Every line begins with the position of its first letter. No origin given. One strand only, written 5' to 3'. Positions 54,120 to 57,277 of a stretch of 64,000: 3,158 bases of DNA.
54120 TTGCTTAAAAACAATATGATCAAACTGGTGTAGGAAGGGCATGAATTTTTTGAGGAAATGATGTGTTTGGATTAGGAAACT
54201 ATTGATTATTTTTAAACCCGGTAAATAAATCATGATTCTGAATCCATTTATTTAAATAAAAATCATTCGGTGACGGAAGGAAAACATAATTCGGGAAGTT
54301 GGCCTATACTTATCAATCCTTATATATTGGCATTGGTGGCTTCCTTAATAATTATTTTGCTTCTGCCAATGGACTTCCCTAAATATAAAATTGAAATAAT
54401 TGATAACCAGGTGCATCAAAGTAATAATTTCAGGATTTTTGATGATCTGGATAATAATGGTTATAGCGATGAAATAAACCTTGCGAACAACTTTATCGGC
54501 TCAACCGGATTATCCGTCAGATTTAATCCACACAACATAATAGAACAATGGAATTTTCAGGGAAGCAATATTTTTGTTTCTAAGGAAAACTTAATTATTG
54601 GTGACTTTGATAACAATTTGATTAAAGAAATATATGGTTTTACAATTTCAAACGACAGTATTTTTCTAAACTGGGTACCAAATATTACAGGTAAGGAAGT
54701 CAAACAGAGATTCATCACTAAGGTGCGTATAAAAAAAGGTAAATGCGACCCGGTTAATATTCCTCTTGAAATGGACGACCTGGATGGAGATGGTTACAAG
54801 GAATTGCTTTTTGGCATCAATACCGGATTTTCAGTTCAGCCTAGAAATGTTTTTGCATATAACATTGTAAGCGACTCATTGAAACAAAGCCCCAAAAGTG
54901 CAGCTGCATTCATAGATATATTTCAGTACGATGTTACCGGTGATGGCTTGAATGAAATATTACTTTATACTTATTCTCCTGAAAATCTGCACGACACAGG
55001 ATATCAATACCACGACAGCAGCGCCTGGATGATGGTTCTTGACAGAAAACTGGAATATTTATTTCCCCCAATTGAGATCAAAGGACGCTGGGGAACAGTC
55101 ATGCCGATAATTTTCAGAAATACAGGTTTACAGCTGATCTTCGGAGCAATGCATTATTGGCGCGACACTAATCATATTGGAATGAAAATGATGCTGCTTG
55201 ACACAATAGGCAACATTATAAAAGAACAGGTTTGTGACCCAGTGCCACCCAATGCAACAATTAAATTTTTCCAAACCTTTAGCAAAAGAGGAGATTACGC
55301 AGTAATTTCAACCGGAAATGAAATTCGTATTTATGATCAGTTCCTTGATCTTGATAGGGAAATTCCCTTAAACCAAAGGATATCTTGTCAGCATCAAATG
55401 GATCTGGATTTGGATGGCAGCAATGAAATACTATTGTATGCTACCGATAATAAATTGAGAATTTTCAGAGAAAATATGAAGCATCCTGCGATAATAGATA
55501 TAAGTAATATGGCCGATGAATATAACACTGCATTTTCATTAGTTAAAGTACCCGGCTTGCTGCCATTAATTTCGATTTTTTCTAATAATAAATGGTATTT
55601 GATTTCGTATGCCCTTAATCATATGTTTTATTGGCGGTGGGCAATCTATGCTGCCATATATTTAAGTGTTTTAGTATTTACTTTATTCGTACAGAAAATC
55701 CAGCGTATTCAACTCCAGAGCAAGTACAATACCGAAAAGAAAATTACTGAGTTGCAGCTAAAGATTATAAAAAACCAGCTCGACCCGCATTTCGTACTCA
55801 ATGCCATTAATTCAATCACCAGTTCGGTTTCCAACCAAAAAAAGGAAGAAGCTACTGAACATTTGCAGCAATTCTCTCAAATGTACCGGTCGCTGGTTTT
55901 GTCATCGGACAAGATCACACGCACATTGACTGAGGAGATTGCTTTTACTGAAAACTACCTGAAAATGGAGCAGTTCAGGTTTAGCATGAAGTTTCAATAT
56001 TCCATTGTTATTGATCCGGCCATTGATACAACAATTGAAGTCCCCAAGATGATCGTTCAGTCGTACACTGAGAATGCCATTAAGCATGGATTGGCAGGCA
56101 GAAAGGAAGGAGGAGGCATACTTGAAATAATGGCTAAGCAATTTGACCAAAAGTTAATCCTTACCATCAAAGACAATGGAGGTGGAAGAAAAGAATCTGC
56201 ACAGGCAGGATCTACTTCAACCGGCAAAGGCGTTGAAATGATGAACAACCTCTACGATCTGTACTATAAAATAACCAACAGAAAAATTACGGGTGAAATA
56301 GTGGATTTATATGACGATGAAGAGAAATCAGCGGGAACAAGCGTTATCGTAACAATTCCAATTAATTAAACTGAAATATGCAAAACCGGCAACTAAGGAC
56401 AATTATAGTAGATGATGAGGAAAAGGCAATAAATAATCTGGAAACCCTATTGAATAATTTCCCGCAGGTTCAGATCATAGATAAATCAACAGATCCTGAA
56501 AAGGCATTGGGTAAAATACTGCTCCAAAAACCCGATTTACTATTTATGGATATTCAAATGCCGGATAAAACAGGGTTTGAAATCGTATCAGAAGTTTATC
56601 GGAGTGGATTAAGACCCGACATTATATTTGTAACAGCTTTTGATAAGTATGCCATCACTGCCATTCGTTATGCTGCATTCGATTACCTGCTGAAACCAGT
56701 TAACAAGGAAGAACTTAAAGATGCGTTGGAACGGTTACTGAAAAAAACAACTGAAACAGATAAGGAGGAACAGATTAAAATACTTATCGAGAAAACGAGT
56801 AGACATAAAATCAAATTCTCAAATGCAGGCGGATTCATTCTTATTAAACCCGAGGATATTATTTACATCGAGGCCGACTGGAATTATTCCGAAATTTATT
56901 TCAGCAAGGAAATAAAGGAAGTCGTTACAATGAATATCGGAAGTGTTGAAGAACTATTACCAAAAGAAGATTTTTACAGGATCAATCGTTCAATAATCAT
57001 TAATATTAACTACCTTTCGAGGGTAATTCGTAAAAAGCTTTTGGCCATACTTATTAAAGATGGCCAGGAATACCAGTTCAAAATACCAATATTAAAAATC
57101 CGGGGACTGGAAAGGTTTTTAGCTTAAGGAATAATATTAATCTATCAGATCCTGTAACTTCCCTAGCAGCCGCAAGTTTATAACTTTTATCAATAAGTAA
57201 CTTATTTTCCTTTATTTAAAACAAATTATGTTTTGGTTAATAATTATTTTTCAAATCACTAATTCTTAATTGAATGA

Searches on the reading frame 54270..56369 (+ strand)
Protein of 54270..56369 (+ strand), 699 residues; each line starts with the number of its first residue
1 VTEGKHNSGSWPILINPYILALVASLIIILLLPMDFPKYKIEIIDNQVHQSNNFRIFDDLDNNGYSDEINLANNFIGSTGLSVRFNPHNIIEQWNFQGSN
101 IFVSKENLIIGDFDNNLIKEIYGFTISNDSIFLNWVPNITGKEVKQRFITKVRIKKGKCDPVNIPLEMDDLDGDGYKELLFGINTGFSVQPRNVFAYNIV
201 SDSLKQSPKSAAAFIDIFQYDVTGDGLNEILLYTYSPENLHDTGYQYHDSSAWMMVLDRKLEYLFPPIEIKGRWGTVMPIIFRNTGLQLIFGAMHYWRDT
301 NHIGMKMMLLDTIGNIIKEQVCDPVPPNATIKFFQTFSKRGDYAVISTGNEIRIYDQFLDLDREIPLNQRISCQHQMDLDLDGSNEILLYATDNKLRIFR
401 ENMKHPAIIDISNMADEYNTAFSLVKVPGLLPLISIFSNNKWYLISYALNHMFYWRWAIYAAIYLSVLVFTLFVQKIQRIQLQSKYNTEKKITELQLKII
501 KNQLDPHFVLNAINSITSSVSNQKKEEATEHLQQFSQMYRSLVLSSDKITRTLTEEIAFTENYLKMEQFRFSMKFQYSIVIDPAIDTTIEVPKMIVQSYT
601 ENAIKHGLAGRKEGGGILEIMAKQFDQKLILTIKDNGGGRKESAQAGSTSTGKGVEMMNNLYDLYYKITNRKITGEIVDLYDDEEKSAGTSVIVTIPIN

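Call 7: search_protein_families(library=pfam, proteins=[window:54270-56369:+])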
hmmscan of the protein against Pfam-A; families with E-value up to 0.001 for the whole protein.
window:54270-56369:+ (699 aa): 2 families
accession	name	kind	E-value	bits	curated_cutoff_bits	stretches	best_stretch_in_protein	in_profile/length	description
PF06580.19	His_kinase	-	4.1e-18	65.8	25.2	1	496-574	2-80/81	Histidine kinase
PF02518.31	HATPase_c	-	0.00042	21.2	26.4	0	594-698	8-109/111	Histidine kinase-, DNA gyrase B-, and HSP90-like ATPase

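Call 16: find_related_loci(query=window:54270-56369:+, collection=genome_contigs, flank=6000)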
Query window:54270-56369:+ (699 aa) in genome_contigs; peptide patterns used: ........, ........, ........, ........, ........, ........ (x = any residue, [..] = any of these).
27 stretches matched a pattern; 2 encode a relative of the query (tblastn E <= 1e-3); 2 distinct loci.
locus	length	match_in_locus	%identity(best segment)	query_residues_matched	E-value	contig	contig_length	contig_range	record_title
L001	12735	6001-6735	30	455-698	2e-31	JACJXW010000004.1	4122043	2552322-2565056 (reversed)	MAG: Lewinellaceae bacterium isolate HK-STAS-BACT-22 HK-STAS-BACT-22_4, whole genome shotgun sequence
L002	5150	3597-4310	26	451-690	2e-23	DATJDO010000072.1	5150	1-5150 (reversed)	MAG TPA_asm: Chitinophagaceae bacterium isolate SMAG_U15409 k141_224561, whole genome shotgun sequence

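Call 31: find_homologous_proteins(query=window:54270-56369:+, max_evalue=1e-20)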
Query window:54270-56369:+ (699 aa): 45 proteins with E <= 1e-20 among 8000 candidates.
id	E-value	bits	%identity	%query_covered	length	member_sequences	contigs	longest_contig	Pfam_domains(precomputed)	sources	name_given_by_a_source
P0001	0.0e+0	1588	100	100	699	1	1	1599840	PF06580.20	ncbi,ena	-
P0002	2.9e-211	722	52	100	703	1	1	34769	PF13517.13,PF02518.32,PF06580.20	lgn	-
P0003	8.4e-185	634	48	87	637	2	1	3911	PF13517.13,PF06580.20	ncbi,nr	ncbi:MAG: histidine kinase, partial [Bacteroidetes bacterium]|nr:histidine kinase [Bacteroidota bact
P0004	2.6e-171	590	43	98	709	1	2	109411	PF01839.30,PF25292.1,PF13517.13,PF02518.32,PF06580.20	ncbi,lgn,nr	ncbi:MAG: histidine kinase [Bacteroidetes bacterium]|nr:histidine kinase [Bacteroidota bacterium]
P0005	3.6e-171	589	43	98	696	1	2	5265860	PF13517.13,PF02518.32,PF06580.20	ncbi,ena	-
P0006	1.2e-167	578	45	98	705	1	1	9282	PF02518.32,PF06580.20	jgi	jgi:hypothetical protein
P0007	1.9e-156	540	42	98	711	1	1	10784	PF06580.20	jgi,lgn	-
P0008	4.4e-156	539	42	98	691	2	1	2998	PF13517.13,PF02518.32,PF06580.20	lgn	-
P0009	5.7e-156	539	40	100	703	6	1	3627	PF06580.20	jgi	jgi:hypothetical protein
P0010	9.3e-155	535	41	100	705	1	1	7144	PF13517.13,PF06580.20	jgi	-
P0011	1.3e-154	534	40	98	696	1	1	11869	PF13517.13,PF06580.20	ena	-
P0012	4.4e-153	529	39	100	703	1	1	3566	PF13517.13,PF06580.20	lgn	-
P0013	6.4e-150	519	40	98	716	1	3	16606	PF13517.13,PF06580.20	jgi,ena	-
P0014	9.4e-150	518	40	95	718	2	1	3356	PF06580.20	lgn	-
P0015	4.2e-148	513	39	98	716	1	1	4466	PF06580.20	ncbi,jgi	jgi:hypothetical protein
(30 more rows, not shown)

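Call 32: find_encoding_contigs(protein=P0002, flank=6000, max_places=3)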
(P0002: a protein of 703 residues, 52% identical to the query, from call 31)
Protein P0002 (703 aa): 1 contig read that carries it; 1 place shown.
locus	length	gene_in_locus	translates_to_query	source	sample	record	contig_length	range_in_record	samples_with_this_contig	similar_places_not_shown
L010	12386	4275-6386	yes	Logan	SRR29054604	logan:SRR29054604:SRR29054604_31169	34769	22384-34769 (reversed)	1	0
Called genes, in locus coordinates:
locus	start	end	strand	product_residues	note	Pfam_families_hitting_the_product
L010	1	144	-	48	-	?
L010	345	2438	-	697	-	PF00801:PKD (weak), PF18911:PKD_4, PF09603:Fib_succ_major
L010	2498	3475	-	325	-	-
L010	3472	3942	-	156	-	-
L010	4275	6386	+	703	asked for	PF13517:FG-GAP_3 (faint), PF06580:His_kinase, PF02518:HATPase_c (weak)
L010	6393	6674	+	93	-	-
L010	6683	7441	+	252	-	PF00072:Response_reg, PF04397:LytTR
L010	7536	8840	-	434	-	-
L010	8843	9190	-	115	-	-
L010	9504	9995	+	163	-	PF13442:Cytochrome_CBB3 (weak), PF00034:Cytochrom_C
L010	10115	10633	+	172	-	PF16267:DUF4920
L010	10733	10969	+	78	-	-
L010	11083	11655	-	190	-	PF00117:GATase, PF07722:Peptidase_C26 (weak)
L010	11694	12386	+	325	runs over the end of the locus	PF00425:Chorismate_bind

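Call 33: find_encoding_contigs(protein=P0005, flank=6000, max_places=3)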
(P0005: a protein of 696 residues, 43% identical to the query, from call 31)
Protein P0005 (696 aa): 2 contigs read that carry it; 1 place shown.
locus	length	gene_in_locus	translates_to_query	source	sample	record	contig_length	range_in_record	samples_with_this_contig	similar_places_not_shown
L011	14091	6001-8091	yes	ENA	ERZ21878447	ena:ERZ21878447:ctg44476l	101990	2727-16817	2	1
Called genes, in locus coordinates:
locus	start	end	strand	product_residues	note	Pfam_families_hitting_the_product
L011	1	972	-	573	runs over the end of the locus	PF07719:TPR_2 (faint)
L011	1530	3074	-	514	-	-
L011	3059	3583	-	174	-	PF18962:Por_Secre_tail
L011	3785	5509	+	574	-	PF13517:FG-GAP_3 (faint), PF06580:His_kinase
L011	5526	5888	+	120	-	PF02518:HATPase_c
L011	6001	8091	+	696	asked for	PF13517:FG-GAP_3 (faint), PF06580:His_kinase, PF02518:HATPase_c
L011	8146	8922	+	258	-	PF00072:Response_reg, PF04397:LytTR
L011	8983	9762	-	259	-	PF00814:TsaD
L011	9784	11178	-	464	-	PF25917:BSH_RND, PF25973:BSH_CzcB (weak), PF25885:HH_EMRA, PF25876:HH_MFP_RND, PF25893:HH_CzcB, PF25990:Beta-barrel_YknX (weak), PF26002:Beta-barrel_AprE (weak), PF25989:YknX_C, +4 more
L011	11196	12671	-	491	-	PF02321:OEP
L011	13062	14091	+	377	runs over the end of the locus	PF28541:DUF8433, PF00119:ATP-synt_A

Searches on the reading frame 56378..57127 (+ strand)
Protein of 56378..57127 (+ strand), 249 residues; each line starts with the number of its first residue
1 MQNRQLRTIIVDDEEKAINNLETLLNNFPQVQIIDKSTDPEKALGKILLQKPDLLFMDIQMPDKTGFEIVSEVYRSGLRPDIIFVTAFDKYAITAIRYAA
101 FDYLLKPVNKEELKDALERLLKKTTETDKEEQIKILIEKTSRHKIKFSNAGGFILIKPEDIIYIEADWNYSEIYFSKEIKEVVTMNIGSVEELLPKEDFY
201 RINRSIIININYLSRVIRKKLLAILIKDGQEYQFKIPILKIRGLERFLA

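Call 7: search_protein_families(library=pfam, proteins=[window:56378-57127:+])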
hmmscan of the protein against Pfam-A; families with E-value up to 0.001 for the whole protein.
window:56378-57127:+ (249 aa): 2 families
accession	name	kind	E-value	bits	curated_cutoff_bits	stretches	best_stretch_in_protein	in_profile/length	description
PF00072.30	Response_reg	-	1.3e-21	77.3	30.2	1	9-117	2-110/111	Response regulator receiver domain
PF04397.21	LytTR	-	2.1e-13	50.7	22.6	1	153-231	3-82/98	LytTr DNA-binding domain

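Call 12: find_encoding_contigs(protein=window:56378-57127:+, flank=3000, max_places=10)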
Protein window:56378-57127:+ (249 aa): 1 contig read that carries it; 1 place shown.
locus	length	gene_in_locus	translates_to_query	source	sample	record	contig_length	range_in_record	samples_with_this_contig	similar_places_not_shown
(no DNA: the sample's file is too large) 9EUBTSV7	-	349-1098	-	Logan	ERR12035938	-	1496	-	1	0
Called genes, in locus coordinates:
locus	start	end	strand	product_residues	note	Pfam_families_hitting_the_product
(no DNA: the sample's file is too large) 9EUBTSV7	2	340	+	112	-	?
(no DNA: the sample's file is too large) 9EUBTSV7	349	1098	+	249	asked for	PF00072:Response_reg, PF04397:LytTR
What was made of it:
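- Tried and rejected: An independent short-read contig covers the element (call 12), but its DNA was not retrievable, so the loop could not be verified.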
